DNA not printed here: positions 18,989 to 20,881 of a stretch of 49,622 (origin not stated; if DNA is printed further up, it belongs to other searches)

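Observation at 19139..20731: A natural TssB-TssC fusion-like third sheath paralogue between tssA and tssB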

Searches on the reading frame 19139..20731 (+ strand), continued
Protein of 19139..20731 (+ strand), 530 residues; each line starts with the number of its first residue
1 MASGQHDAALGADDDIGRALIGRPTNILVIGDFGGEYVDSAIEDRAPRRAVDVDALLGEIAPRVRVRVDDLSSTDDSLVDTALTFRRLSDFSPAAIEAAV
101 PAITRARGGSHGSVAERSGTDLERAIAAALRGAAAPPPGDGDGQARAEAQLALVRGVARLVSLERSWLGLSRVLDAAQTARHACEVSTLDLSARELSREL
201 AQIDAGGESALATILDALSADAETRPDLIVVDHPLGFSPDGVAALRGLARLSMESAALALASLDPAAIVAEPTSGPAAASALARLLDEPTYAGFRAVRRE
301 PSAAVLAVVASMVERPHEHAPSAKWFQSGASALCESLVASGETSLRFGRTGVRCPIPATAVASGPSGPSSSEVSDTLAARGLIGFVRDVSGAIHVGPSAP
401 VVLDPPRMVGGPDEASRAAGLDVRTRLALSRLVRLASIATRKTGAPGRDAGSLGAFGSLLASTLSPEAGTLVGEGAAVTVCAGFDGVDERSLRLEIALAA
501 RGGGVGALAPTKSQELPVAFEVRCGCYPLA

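Call 30: search_protein_representatives(alignment_id=A1)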
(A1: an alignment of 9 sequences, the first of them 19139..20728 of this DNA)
Query: 9 sequences, 533 profile positions. Proteins with E-value up to 0.001 (for the whole library): 350; up to 1e-10: 29; up to 1e-30: 6. The best 150 are listed.
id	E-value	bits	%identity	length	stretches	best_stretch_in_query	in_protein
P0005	7.0e-252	853.3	-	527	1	1-533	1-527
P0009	9.1e-232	787.0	-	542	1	1-533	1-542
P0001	1.3e-230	783.1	-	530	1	1-533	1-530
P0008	2.8e-206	702.9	-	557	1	1-533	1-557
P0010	1.1e-68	248.8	-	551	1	14-510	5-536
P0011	3.4e-64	234.0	-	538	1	46-510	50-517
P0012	5.5e-23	98.0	-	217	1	51-218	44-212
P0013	1.9e-18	83.0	-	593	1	25-315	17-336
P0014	3.5e-18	82.1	-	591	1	25-315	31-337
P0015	5.5e-17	78.2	-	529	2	147-312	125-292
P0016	7.2e-17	77.8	-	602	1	23-308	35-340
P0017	8.6e-16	74.2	-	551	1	4-317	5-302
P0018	1.8e-15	73.2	-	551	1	23-329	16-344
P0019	7.6e-15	71.1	-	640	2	133-312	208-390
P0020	1.4e-14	70.3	-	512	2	153-289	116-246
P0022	6.5e-14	68.0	-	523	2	152-321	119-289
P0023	7.4e-14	67.9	-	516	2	22-105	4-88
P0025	7.1e-13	64.6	-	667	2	153-316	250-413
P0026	1.8e-12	63.2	-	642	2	150-314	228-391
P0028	3.3e-12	62.4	-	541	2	145-313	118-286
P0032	1.1e-11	60.7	-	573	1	23-315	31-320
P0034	5.4e-11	58.4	-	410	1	141-470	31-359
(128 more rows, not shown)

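Call 33: find_encoding_contigs(protein=P0022, flank=10000, max_places=3)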
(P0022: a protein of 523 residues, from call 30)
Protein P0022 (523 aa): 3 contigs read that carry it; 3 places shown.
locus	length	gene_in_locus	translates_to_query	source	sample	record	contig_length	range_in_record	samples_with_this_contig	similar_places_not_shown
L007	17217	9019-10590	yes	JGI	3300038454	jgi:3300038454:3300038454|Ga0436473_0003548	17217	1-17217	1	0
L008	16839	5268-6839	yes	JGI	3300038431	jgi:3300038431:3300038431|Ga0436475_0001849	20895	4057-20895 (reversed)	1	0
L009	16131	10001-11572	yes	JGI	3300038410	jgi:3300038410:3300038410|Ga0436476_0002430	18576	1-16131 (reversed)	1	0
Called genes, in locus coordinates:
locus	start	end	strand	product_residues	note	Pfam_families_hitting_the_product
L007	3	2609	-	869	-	?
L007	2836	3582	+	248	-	PF03932:CutC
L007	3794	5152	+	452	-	PF03979:Sigma70_r1_1, PF00140:Sigma70_r1_2, PF04542:Sigma70_r2, PF04539:Sigma70_r3, PF04545:Sigma70_r4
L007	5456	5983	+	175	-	-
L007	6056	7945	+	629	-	PF03169:OPT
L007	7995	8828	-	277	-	PF01112:Asparaginase_2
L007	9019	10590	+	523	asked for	PF05591:T6SS_VipA, PF05943:VipB, PF18945:VipB_2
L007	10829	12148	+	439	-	PF01406:tRNA-synt_1e, PF09334:tRNA-synt_1g (faint), PF23493:CysS_C (weak)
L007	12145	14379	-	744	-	-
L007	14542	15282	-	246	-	PF01209:Ubie_methyltran, PF13489:Methyltransf_23, PF07021:MetW (weak), PF13847:Methyltransf_31, PF08241:Methyltransf_11, PF08242:Methyltransf_12, PF13649:Methyltransf_25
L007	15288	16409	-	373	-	PF01041:DegT_DnrJ_EryC1, PF00155:Aminotran_1_2 (weak)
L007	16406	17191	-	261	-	PF01370:Epimerase, PF16363:GDP_Man_Dehyd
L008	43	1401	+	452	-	PF03979:Sigma70_r1_1, PF00140:Sigma70_r1_2, PF04542:Sigma70_r2, PF04539:Sigma70_r3, PF04545:Sigma70_r4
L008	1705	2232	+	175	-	-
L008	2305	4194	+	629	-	PF03169:OPT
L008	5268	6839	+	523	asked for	PF05591:T6SS_VipA, PF05943:VipB, PF18945:VipB_2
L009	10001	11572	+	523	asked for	PF05591:T6SS_VipA, PF05943:VipB, PF18945:VipB_2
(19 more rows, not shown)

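Call 34: find_encoding_contigs(protein=P0013, flank=10000, max_places=3)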
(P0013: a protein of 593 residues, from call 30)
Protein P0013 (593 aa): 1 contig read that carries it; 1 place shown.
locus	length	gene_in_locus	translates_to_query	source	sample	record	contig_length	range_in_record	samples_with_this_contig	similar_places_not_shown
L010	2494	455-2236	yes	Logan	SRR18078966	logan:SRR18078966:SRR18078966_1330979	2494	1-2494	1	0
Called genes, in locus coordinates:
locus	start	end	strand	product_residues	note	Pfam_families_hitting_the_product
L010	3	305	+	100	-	?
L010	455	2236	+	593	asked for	PF05591:T6SS_VipA, PF05943:VipB, PF18945:VipB_2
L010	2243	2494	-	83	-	?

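Call 36: list_cluster_members(proteins=[P0001, P0006, P0004, P0022, P0015, P0013, P0025, P0010])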
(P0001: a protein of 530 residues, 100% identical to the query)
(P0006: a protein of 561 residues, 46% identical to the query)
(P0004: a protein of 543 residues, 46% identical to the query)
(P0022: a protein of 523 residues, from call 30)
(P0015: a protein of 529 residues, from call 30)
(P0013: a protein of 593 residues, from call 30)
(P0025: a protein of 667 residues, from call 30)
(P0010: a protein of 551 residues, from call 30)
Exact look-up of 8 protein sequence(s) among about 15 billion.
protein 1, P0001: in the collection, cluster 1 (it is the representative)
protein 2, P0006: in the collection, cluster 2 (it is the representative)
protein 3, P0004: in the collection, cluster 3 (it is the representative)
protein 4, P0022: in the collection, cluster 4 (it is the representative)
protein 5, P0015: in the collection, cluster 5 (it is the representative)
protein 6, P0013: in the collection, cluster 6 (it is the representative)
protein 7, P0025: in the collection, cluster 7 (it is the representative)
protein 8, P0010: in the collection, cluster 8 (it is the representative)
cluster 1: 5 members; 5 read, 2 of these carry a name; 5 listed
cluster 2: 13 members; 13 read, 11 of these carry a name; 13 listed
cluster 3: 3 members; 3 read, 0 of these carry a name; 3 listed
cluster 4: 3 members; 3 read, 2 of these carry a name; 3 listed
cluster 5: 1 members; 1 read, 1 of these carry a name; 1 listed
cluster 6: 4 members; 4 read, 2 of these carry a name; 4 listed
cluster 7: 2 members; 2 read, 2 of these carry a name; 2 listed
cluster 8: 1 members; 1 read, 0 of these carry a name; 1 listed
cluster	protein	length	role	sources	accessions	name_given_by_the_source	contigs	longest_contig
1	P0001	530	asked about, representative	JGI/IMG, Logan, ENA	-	-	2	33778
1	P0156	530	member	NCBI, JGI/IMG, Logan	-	-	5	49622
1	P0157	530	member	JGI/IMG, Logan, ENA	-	hypothetical protein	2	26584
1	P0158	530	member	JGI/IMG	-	hypothetical protein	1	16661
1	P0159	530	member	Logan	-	-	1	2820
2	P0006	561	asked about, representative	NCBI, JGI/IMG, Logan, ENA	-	hypothetical protein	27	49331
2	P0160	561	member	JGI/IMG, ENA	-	hypothetical protein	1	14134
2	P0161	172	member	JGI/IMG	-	hypothetical protein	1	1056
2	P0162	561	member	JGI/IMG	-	hypothetical protein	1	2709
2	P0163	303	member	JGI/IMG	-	hypothetical protein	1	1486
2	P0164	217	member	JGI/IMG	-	hypothetical protein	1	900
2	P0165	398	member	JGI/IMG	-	hypothetical protein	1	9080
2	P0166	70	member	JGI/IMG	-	hypothetical protein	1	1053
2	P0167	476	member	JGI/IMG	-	hypothetical protein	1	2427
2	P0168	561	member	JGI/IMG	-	hypothetical protein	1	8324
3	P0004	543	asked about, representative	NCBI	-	-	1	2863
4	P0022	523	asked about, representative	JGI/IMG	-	type VI secretion system protein ImpC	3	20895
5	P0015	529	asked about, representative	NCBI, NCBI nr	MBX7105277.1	MAG: type VI secretion system contractile sheath large subunit [Gemmataceae bacterium] | type VI secretion system contractile sheath large subunit [Gemmataceae bacterium]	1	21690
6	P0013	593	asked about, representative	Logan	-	-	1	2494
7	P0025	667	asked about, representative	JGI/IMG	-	type VI secretion system protein ImpC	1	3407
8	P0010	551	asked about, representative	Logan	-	-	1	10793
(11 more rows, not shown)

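Call 38: find_encoding_contigs(protein=P0015, flank=10000, max_places=2)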
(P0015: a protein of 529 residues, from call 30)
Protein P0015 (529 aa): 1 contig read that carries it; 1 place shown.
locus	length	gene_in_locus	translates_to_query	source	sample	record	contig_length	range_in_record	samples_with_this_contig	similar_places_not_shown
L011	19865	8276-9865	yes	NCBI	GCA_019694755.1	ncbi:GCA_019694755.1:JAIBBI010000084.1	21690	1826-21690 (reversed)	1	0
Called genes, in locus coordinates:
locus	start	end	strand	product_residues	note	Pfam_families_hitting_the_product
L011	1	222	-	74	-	PF02702:KdpD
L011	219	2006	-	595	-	PF00672:HAMP, PF00989:PAS (weak), PF08448:PAS_4, PF13188:PAS_8 (weak), PF00512:HisKA, PF13581:HATPase_c_2 (weak), PF02518:HATPase_c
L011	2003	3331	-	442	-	PF00072:Response_reg, PF00158:Sigma54_activat, PF14532:Sigma54_activ_2, PF00004:AAA (faint), PF07728:AAA_5, PF25601:AAA_lid_14, PF02954:HTH_8 (weak)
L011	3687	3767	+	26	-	PF09604:Potass_KdpF (weak)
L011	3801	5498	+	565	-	PF03814:KdpA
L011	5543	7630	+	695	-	PF00122:E1-E2_ATPase, PF00702:Hydrolase, PF08282:Hydrolase_3 (faint)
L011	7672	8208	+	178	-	PF02669:KdpC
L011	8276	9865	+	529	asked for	PF05591:T6SS_VipA, PF05943:VipB, PF18945:VipB_2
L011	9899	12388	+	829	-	PF00343:Phosphorylase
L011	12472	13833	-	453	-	PF07394:DUF1501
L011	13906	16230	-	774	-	PF00034:Cytochrom_C (faint), PF07635:PSCyt1, PF13442:Cytochrome_CBB3 (faint), PF07583:PSCyt2, PF07587:PSD1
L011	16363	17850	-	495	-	PF07394:DUF1501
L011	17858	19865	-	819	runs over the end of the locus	PF07635:PSCyt1, PF07583:PSCyt2, PF07587:PSD1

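Call 43: find_encoding_contigs(protein=P0010, flank=10000, max_places=2)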
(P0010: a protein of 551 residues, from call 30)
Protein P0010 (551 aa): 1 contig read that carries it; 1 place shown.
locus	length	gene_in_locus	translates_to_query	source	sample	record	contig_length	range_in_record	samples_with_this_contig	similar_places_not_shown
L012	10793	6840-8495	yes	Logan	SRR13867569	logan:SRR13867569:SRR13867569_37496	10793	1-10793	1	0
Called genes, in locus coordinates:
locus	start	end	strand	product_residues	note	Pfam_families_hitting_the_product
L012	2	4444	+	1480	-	?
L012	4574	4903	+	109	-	-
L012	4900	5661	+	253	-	PF04542:Sigma70_r2, PF08281:Sigma70_r4_2 (weak), PF04545:Sigma70_r4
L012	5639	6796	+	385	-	-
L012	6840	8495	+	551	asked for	PF05943:VipB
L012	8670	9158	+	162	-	PF05591:T6SS_VipA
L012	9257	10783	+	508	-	PF05943:VipB, PF18945:VipB_2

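Call 44: find_encoding_contigs(protein=P0011, flank=10000, max_places=2)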
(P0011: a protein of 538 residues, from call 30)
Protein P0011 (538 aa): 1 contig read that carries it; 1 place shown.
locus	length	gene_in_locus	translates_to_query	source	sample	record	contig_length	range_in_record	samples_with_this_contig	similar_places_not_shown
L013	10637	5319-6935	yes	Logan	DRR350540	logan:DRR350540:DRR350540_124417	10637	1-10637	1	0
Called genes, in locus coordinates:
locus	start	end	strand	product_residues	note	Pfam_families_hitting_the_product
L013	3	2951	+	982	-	?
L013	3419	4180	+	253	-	PF04542:Sigma70_r2, PF08281:Sigma70_r4_2 (weak), PF04545:Sigma70_r4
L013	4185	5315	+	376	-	-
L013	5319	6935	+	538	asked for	-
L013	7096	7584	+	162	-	PF05591:T6SS_VipA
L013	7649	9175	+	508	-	PF05943:VipB, PF18945:VipB_2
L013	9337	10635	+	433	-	?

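Call 45: find_encoding_contigs(protein=P0004, flank=10000, max_places=1)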
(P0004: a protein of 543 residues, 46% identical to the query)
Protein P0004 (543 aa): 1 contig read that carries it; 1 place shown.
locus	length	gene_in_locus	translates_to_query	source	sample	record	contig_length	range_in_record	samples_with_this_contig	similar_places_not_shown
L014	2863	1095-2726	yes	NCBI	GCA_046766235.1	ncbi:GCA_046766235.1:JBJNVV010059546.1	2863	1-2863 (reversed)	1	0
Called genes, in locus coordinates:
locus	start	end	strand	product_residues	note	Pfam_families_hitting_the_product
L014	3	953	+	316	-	?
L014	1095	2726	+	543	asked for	PF05591:T6SS_VipA (weak)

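Call 46: find_encoding_contigs(protein=P0007, flank=10000, max_places=1)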
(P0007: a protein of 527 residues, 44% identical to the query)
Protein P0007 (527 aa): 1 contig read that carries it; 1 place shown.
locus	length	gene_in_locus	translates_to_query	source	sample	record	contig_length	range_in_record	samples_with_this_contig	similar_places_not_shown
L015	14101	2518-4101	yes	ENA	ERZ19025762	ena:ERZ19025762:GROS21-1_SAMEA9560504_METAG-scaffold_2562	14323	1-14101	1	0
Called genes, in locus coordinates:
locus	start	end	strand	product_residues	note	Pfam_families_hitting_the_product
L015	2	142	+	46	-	?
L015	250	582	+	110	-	-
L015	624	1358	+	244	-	PF04542:Sigma70_r2, PF04545:Sigma70_r4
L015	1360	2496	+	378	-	-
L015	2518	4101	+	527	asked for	PF05591:T6SS_VipA (weak), PF05943:VipB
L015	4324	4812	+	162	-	PF05591:T6SS_VipA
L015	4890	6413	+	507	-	PF05943:VipB, PF18945:VipB_2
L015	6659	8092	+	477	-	PF05943:VipB, PF18945:VipB_2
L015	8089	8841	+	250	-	-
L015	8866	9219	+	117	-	PF07024:ImpE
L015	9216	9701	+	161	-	PF04965:GPW_gp25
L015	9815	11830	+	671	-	PF05947:T6SS_TssF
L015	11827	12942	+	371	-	PF06996:T6SS_TssG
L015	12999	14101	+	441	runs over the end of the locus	?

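Call 65: find_encoding_contigs(protein=P0034, flank=10000, max_places=2)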
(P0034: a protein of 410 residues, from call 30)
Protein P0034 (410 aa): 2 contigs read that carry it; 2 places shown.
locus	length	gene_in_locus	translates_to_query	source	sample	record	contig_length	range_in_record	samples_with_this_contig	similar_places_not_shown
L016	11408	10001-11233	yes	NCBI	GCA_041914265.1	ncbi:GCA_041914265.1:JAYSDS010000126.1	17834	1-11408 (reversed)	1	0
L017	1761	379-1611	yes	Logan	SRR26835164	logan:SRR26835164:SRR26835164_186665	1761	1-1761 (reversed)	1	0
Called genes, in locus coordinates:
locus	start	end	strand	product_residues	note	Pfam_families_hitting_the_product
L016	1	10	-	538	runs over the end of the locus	PF00496:SBP_bac_5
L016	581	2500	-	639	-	PF01073:3Beta_HSD (weak), PF01370:Epimerase, PF02719:Polysacc_synt_2, PF04321:RmlD_sub_bind, PF16363:GDP_Man_Dehyd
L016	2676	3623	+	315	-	-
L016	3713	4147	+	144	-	PF03692:CxxCxxCC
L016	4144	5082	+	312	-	PF00701:DHDPS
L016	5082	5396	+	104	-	PF07883:Cupin_2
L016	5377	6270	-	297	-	PF00892:EamA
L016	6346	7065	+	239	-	PF01863:YgjP-like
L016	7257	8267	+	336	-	PF08240:ADH_N, PF00107:ADH_zinc_N, PF13602:ADH_zinc_N_2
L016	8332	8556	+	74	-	-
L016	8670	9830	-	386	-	PF07690:MFS_1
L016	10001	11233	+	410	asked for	PF05943:VipB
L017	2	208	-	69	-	?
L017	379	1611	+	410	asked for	PF05943:VipB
